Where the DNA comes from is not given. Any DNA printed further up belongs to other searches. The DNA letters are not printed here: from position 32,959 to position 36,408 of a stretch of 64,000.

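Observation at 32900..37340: GC-rich island carrying an MmeI-family single-chain Type IIG/IIL RM enzyme, a coupled small ORF and a RhuM/Fic gene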

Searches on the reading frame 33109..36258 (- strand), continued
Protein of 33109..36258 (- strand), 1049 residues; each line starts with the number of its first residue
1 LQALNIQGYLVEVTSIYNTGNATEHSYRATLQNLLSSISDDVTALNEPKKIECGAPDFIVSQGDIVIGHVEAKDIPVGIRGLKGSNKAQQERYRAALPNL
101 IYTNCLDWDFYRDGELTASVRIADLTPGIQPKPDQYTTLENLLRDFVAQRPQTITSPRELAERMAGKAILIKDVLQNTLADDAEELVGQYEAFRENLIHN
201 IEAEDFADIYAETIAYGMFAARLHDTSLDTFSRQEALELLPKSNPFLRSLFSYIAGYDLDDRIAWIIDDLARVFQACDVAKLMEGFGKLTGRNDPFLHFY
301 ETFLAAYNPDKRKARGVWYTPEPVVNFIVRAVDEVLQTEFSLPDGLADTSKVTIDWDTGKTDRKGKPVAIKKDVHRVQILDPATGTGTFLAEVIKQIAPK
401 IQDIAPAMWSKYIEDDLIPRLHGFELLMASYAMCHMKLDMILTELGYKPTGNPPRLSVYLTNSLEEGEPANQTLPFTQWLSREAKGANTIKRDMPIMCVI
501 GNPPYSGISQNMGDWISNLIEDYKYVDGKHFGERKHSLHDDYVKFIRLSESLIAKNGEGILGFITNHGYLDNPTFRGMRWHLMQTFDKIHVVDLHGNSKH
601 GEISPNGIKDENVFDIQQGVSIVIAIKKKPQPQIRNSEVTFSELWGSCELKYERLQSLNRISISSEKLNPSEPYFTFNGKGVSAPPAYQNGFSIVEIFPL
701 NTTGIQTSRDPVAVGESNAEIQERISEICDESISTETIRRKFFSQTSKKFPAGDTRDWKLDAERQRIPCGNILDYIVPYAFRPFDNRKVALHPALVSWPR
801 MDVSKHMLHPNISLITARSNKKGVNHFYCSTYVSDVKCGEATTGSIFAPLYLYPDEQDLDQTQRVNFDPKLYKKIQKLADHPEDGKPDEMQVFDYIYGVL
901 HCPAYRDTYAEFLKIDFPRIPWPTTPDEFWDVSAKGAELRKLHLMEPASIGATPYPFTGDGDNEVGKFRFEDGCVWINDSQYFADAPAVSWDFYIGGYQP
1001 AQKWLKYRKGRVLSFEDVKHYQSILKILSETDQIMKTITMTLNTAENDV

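Call 13: find_related_loci(query=window:33109-36258:-, collection=genome_contigs, flank=6000)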
Query window:33109-36258:- (1049 aa) in genome_contigs; peptide patterns used: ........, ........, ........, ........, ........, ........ (x = any residue, [..] = any of these).
303 stretches matched a pattern; 291 encode a relative of the query (tblastn E <= 1e-3); the best 80 are kept; 80 distinct loci.
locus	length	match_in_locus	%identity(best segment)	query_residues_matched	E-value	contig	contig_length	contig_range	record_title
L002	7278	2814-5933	70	6-1044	0e+0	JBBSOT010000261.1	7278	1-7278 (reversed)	MAG: Hyphomicrobiales bacterium isolate LS6_sbin.38 LS6_sbin.38_K_381928_L_7278_cov_12.9630, whole genome shotgun sequen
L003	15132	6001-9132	69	6-1044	0e+0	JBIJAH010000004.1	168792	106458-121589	MAG: Roseomonas sp. isolate ME2006-07-12D11_3300042448_group2_bin132 Rohwer_bin1798_scaffold_8_c1, whole genome shotgun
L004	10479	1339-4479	69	6-1045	0e+0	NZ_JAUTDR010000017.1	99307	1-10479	Haliea sp. E1-2-M8 Scaffold17, whole genome shotgun sequence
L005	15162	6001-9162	68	6-1046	0e+0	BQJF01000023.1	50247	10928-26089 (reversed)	MAG: Minwuia thermotolerans DHS20C03 DNA, sequence023, whole genome shotgun sequence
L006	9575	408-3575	69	4-1040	0e+0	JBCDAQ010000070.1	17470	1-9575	MAG: Pseudomonadota bacterium isolate P01_F01_bin.62 k141_1490561_length_17470_cov_13.9381, whole genome shotgun sequenc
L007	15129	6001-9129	68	3-1042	0e+0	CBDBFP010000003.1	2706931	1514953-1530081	MAG: Hyphomicrobiales bacterium isolate 34cef785-5a36-4f6a-861f-25d9cff260ce genome assembly, contig: contig_3, whole ge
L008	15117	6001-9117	67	6-1040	0e+0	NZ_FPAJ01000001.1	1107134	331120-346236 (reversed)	Sulfitobacter marinus strain DSM 23422, whole genome shotgun sequence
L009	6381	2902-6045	66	4-1046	0e+0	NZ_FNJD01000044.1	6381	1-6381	Sulfitobacter litoralis strain DSM 17584, whole genome shotgun sequence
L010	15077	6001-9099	67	4-1042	0e+0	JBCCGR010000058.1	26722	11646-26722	MAG: Pseudomonadota bacterium isolate P01_B01_bin.48 k141_3481677_length_26722_cov_21.8240, whole genome shotgun sequenc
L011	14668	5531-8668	67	6-1048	0e+0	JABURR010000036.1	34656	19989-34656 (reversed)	MAG: Rhodobacteraceae bacterium isolate Bin_6 NODE_355_length_34656_cov_28.3549, whole genome shotgun sequence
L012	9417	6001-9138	66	6-1049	0e+0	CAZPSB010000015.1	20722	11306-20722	MAG TPA_asm: uncultured Jannaschia sp. isolate binchicken_co405_314 genome assembly, contig: NODE_3748_length_20722_cov_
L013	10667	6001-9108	68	6-1042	0e+0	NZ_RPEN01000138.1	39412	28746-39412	Pseudorhodobacter sp. E13 545, whole genome shotgun sequence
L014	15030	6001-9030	68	4-1042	0e+0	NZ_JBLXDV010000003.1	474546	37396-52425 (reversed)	MAG: Minwuia sp. isolate ES20-17 S20maxbin_out.039RE.5K@3, whole genome shotgun sequence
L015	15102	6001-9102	67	6-1042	0e+0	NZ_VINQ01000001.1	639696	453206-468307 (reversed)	Aquicoccus porphyridii strain L1 8-17 scaffold_0, whole genome shotgun sequence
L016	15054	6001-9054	67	6-1044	0e+0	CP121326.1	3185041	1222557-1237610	MAG: Marivita sp. isolate NCC532_bact_1102 chromosome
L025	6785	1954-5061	64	6-1046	0e+0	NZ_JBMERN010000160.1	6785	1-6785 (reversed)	Loktanella sp. DJP18 160, whole genome shotgun sequence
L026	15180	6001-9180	64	1-1049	0e+0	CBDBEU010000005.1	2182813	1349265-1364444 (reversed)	MAG: Hyphomicrobiales bacterium isolate 91b99131-c33b-459a-9913-f5ee03055830 genome assembly, contig: contig_5, whole ge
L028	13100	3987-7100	64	6-1046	0e+0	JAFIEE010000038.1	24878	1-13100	MAG: Rhodobacteraceae bacterium isolate Super_Day12_Bin.9 NODE_686_length_24878_cov_9.812271, whole genome shotgun seque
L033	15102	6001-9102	63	15-1046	0e+0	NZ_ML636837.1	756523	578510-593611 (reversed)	Asticcacaulis tiandongensis strain 3.1105 NODE_2, whole genome shotgun sequence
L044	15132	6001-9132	59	5-1046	0e+0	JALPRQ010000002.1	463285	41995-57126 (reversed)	Rhodobacteraceae bacterium NBU2976 Scaffold2_1, whole genome shotgun sequence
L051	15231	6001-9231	58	6-1049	0e+0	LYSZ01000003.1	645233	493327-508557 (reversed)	MAG: Parvularcula sp. BBD 1991-13 Richardson_scaffold_13, whole genome shotgun sequence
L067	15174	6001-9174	56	6-1046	0e+0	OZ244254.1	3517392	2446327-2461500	MAG: uncultured Maricaulis sp. isolate 2db7517c-e487-4478-a8f4-ad0613fffb35 genome assembly, chromosome: 1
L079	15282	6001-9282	53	4-1046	0e+0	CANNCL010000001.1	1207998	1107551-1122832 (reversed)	uncultured Erythrobacter sp. isolate 3-1198-3Z.fasta genome assembly, contig: NODE_1, whole genome shotgun sequence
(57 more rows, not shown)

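Call 37: search_solved_structures(query=A1, max_evalue=1, show_alignments=0)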
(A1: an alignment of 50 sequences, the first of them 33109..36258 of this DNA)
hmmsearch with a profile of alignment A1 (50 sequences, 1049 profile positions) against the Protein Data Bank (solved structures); distinct sequences matched with E-value up to 1: 5.
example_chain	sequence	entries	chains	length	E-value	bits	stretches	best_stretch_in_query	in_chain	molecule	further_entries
7lo5_A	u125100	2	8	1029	4.4e-51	177.2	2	378-947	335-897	Site-specific DNA-methyltransferase (adenine-specific)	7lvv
4xqk_A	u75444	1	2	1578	9.5e-49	169.5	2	377-1010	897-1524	LlaBIII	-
5ffj_A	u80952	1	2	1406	1.2e-48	169.1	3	377-858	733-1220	Endonuclease and methylase LlaGI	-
3khk_A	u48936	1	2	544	0.013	16.8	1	236-332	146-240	Type I restriction-modification system methylation subunit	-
3ufb_A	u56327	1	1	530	0.65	11.1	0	300-336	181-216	Type I restriction-modification system methyltransferase subunit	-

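Call 51: predict_structure(alignment_id=A1)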
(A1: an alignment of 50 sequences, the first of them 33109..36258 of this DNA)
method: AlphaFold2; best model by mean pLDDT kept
length: 1049 residues; sequences in the alignment: 50
mean_pLDDT: 60.7   pTM: 0.40
mean pLDDT of the five models: 60.7, 59.5, 54.8, 53.7, 50.0
residues with pLDDT >= 90: 6; 70-90: 383; 50-70: 330; < 50: 330
segments of 3 or more residues with pLDDT < 50: 48-53, 74-76, 312-326, 347-349, 377-397, 403-405, 412-516, 532-542, 598-601, 615-617, 631-635, 659-708, 780-785, 798-807, 818-821, 823-827, 834-844, 849-866, 911-918, 990-999, 1044-1049
pLDDT, mean of each block of 10 residues (from residue 1): 77 80 68 83 62 62 70 57 64 74 84 82 81 88 78 70 80 76 66 57 72 75 66 68 56 57 73 72 65 60 71 37 49 54 53 52 60 48 35 49 49 46 37 40 40 31 29 41 41 37 31 44 54 44 53 59 57 56 71 60 57 53 66 56 66 58 40 30 31 30 41 78 87 84 68 75 82 72 56 62 47 52 48 47 47 40 50 84 86 83 68 47 86 85 67 77 79 81 72 44 63 80 77 79 47
secondary structure, 60 per line:
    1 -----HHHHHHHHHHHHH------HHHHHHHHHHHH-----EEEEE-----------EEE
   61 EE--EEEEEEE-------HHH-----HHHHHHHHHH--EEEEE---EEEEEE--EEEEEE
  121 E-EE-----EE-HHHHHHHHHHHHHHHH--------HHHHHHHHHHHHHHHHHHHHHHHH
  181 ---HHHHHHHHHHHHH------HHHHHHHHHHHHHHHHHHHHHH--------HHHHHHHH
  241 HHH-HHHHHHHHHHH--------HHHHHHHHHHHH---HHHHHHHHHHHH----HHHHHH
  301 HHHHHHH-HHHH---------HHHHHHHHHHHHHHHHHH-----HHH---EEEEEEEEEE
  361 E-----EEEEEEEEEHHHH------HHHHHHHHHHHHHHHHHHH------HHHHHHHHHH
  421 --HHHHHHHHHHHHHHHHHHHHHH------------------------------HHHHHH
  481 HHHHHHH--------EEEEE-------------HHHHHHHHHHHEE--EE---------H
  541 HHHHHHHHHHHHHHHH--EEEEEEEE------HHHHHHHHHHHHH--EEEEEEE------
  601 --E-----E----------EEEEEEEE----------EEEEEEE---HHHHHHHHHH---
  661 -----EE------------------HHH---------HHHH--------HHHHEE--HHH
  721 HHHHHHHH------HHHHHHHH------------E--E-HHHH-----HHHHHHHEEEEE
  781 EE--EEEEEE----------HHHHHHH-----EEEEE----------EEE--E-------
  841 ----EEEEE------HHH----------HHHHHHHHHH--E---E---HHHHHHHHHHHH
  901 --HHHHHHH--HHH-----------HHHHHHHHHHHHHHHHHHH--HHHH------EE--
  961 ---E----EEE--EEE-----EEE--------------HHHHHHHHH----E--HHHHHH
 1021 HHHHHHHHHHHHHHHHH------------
elements in order (helices of 4 or more, strands of 3 or more residues): H6-18 H25-36 E42-46 E58-62 E65-71 H87-96 E99-103 E107-112 E115-121 H133-148 H157-180 H184-196 H203-224 H233-243 H245-255 H264-275 H279-290 H295-307 H309-312 H322-339 E351-361 E367-375 H376-379 H386-404 H411-420 H423-444 H475-487 E496-500 H514-524 H540-556 E559-566 H573-585 E588-594 E620-627 E638-644 H648-657 H698-701 H710-713 H718-728 H735-742 H760-763 H769-775 E776-782 E785-790 H801-807 E813-817 E828-830 E845-849 H869-878 H889-900 H903-909 H926-944 H947-950 E969-971 E974-976 E982-984 H999-1007 H1015-1037

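Call 53: fold_search(model_id=the predicted structure, library=pdb)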
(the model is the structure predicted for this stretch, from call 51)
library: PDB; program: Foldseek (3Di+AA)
matches with E <= 10: 275; with E <= 0.001: 50
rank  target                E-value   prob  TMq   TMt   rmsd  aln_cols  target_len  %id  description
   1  7lo5_A                1.7e-27  1.00  0.16  0.17  28.8      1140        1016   19  cryoEM structure DrdV-DNA complex (released 2021-03-17)
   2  7lo5_B                4.4e-27  1.00  0.15  0.16  28.4      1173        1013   19  cryoEM structure DrdV-DNA complex (released 2021-03-17)
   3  7lo5_D                6.4e-27  1.00  0.15  0.15  30.5      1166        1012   20  cryoEM structure DrdV-DNA complex (released 2021-03-17)
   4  7lvv_A                1.5e-26  1.00  0.16  0.17  28.6      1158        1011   18  cryoEM structure DrdV-DNA complex (released 2021-03-17)
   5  7lo5_C                2.3e-26  1.00  0.16  0.16  30.9      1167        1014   19  cryoEM structure DrdV-DNA complex (released 2021-03-17)
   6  7lvv_B                2.3e-25  1.00  0.16  0.16  29.1      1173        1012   19  cryoEM structure DrdV-DNA complex (released 2021-03-17)
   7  4xqk_A                1.7e-21  1.00  0.16  0.12  29.3      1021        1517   17  ATP-dependent Type ISP restriction-modification enzyme LlaBIII bound to DNA (released 2015-09-16)
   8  4xqk_B                4.8e-21  1.00  0.17  0.13  29.0      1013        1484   19  ATP-dependent Type ISP restriction-modification enzyme LlaBIII bound to DNA (released 2015-09-16)
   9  5ffj_B                7.3e-20  1.00  0.17  0.15  29.3      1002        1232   18  Structure of a nuclease-deletion mutant of the Type ISP restriction-modification enzyme LlaGI in complex with a DNA su (released 2016-03-30)
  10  5ffj_A                7.7e-20  1.00  0.16  0.16  29.2       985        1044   18  Structure of a nuclease-deletion mutant of the Type ISP restriction-modification enzyme LlaGI in complex with a DNA su (released 2016-03-30)
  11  8q56_A                1.9e-05  0.92  0.13  0.12  29.1      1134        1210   13  PglX methyltransferase of Salmonella BREX phage defence system (aka BrxX) bound to inhibitor Ocr (released 2024-08-21)
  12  8w0p_A                2.4e-05  0.90  0.10  0.11  23.5       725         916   14  BsaXI -- Type IIB R-M system (released 2024-10-30)
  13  7lnj_C                6.3e-05  0.99  0.13  0.21  24.2       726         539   13  CamA Adenine Methyltransferase Complexed to Cognate Substrate DNA (released 2021-05-19)
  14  7rfm_C                1.1e-04  0.98  0.13  0.22  23.1       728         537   12  CamA Adenine Methyltransferase Complexed to Cognate Substrate DNA and Inhibitor EPZ004777 (released 2021-09-15)
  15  7rfl_B                1.3e-04  0.98  0.12  0.20  23.2       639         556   12  CamA Adenine Methyltransferase Complexed to Cognate Substrate DNA and Inhibitor SGC0946 (released 2021-09-15)
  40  5hr4_J                4.9e-04  0.60  0.11  0.14  29.9      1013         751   12  Structure of Type IIL restriction-modification enzyme MmeI in complex with DNA has implications for engineering of new (released 2016-04-27)
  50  5hr4_C                9.7e-04  0.77  0.10  0.12  21.3       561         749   13  Structure of Type IIL restriction-modification enzyme MmeI in complex with DNA has implications for engineering of new (released 2016-04-27)
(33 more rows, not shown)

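Call 57: search_dna_similar(query=window:33109-36258:-, collection=plasmids, mode=protein, max_rows=12, max_evalue=1e-20)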
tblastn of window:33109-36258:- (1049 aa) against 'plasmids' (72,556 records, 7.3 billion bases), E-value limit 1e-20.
Records with a match: 164; places in all: 169; records where one place covers at least 80% of the query: 49.
Best place of each record, by identity: 60-80% 3; <60% 161.
By first word of the organism name: Borrelia 29; Klebsiella 14; Borreliella 12; Lactococcus 11; Rhodococcus 8; Corynebacterium 5; Escherichia 5; Nostoc 4; Thermus 4; Streptomyces 4; and 51 more.
By predicted mobility (MOB-suite, as given by PLSDB): non-mobilizable 95; mobilizable 38; conjugative 31.
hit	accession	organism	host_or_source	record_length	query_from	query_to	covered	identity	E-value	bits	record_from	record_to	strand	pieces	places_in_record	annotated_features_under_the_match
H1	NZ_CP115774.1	Paracoccus sediminicola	cell culture,sediment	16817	4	1046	99%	66.4%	0e+0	1437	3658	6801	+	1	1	type ISP restriction/modification enzyme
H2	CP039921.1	Agrobacterium tumefaciens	-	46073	6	1040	99%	63.2%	0e+0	1337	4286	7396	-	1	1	DNA methyltransferase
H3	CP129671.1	Agrobacterium tumefaciens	Metal working fluids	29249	6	1040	99%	63.1%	0e+0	1337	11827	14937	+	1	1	N-6 DNA methylase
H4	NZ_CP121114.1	Roseinatronobacter sp. S2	cell culture,Alkaline Spring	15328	6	1044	99%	58.4%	0e+0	1262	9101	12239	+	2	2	type ISP restriction/modification enzyme | N-6 DNA methylase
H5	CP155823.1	Thioclava sp. 'Guangxiensis'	Bruguiera gymnorhiza,pure ...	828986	4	1045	99%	57.2%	0e+0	1197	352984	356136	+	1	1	type ISP restriction/modification enzyme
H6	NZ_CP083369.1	Pseudomonas aeruginosa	Homo sapiens,sputum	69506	5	1040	99%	56.6%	0e+0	1190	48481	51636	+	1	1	type ISP restriction/modification enzyme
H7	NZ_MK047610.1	Pseudomonas aeruginosa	Homo sapiens,Rectal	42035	5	1040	99%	56.6%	0e+0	1190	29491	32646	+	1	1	type ISP restriction/modification enzyme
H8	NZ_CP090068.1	Acinetobacter sp. SH20PTE14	pig manure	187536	6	1038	98%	46.1%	0e+0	913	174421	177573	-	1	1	type ISP restriction/modification enzyme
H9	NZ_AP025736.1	Nostoc cf. commune SO-36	-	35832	156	1038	84%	39.3%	0e+0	596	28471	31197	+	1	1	type ISP restriction/modification enzyme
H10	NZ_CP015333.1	Borrelia hermsii HS1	Ornithodoros hermsi,mountain cabin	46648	21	1040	97%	33.1%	5e-145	488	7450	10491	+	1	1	type ISP restriction/modification enzyme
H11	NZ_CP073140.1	Borrelia hermsii DAH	Homo sapiens,blood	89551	21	1040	97%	33.1%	6e-145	488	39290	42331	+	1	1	type ISP restriction/modification enzyme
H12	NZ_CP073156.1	Borrelia nietonii YOR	Homo sapiens,blood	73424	23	1040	97%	32.8%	8e-146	490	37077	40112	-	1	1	type ISP restriction/modification enzyme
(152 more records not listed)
